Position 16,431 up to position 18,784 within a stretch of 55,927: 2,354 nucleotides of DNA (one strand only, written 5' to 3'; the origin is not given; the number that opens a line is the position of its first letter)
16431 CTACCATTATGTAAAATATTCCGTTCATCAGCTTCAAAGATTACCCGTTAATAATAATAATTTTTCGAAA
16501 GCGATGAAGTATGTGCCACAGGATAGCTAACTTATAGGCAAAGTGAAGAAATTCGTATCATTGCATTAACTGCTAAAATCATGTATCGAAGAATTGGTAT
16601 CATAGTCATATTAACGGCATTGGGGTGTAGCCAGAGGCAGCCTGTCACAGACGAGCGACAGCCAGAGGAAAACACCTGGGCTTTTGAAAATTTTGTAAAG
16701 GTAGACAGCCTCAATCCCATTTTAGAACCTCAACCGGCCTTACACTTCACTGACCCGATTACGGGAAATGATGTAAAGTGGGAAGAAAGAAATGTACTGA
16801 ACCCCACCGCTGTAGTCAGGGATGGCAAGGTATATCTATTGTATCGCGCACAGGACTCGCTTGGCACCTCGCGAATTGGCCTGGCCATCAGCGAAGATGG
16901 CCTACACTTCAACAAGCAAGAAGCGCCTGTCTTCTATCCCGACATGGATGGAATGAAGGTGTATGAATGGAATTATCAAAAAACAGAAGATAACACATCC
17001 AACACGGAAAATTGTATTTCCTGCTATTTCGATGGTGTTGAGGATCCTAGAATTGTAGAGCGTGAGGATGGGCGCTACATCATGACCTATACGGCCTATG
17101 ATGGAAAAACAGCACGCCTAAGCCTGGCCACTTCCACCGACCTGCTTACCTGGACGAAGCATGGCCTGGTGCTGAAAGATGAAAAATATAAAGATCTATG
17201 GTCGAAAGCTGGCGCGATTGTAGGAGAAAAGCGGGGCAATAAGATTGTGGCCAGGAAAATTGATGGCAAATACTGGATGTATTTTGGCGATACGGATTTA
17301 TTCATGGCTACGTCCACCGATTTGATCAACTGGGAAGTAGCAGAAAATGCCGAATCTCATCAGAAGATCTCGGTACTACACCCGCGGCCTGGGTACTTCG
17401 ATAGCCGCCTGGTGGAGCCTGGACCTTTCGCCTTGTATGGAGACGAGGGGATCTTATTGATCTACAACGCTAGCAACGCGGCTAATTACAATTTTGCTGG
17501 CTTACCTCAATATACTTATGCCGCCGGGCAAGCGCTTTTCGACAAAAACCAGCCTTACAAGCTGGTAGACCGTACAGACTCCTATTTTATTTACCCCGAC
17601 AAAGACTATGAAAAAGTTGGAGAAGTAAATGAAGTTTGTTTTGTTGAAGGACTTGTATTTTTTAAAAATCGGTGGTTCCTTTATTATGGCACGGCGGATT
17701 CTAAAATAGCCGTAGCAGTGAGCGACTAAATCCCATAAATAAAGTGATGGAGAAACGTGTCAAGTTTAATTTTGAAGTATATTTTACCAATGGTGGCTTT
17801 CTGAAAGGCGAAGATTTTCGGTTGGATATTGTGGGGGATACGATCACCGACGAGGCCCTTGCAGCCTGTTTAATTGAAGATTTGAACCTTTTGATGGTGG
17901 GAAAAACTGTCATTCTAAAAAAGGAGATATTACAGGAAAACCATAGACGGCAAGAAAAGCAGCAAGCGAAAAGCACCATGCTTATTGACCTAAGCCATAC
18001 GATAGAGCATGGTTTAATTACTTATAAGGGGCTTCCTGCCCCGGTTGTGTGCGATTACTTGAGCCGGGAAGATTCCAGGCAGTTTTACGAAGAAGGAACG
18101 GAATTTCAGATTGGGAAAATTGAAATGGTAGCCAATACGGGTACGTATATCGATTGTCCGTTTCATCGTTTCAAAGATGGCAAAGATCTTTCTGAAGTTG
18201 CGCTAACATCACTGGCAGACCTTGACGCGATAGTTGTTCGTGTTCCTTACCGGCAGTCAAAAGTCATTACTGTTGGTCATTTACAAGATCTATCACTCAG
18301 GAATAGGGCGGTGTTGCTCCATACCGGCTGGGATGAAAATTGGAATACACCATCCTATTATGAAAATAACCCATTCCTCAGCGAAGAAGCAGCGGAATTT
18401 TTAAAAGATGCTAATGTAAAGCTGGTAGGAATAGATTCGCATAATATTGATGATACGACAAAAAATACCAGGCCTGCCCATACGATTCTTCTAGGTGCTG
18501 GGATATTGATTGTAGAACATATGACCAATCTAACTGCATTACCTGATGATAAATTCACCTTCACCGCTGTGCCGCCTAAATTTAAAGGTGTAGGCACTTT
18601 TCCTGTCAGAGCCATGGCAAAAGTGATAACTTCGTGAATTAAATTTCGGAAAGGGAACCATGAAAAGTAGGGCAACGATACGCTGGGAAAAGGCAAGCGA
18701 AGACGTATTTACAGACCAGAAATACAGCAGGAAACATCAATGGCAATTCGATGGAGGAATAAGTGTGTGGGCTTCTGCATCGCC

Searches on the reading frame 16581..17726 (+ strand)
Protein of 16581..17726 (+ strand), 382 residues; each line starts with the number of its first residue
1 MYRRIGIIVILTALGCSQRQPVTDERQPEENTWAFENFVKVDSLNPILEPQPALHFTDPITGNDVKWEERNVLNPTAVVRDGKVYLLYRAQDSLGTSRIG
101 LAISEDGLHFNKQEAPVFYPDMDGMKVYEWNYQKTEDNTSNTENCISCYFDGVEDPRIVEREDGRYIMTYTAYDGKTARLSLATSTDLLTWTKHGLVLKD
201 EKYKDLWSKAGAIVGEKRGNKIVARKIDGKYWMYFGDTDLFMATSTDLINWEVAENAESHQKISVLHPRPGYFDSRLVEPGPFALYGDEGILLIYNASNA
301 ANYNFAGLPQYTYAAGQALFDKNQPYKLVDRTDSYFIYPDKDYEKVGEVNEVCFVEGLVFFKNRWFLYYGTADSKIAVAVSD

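Call 20: search_protein_families(library=pfam, proteins=[window:16581-17726:+], max_evalue=0.001)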
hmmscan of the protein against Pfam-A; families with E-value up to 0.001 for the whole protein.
window:16581-17726:+ (382 aa): 3 families
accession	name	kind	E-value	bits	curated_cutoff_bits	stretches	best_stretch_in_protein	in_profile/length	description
PF04041.19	Glyco_hydro_130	-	1.9e-50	172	26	1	57-380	14-308/320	beta-1,4-mannooligosaccharide phosphorylase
PF04616.20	Glyco_hydro_43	-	7.4e-08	32.5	32.2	1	154-240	11-95/288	Glycosyl hydrolases family 43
PF00251.26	Glyco_hydro_32N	-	2e-05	24.8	22.1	0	145-202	126-180/307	Glycosyl hydrolases family 32 N-terminal domain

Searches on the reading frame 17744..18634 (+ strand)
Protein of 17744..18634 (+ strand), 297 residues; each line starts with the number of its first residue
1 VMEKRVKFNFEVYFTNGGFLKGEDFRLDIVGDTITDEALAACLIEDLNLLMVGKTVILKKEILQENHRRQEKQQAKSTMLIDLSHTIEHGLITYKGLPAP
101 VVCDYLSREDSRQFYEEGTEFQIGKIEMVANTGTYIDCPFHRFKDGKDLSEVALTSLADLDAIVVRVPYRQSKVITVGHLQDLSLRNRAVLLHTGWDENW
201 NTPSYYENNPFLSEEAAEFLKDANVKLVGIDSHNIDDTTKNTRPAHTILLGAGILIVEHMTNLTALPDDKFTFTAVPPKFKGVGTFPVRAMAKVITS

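Call 20: search_protein_families(library=pfam, proteins=[window:17744-18634:+], max_evalue=0.001)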
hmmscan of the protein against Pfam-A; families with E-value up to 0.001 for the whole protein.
window:17744-18634:+ (297 aa): 1 family
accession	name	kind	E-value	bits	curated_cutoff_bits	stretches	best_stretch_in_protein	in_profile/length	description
PF04199.19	Cyclase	-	1.6e-25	90.5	23.1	1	81-236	1-141/142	Putative cyclase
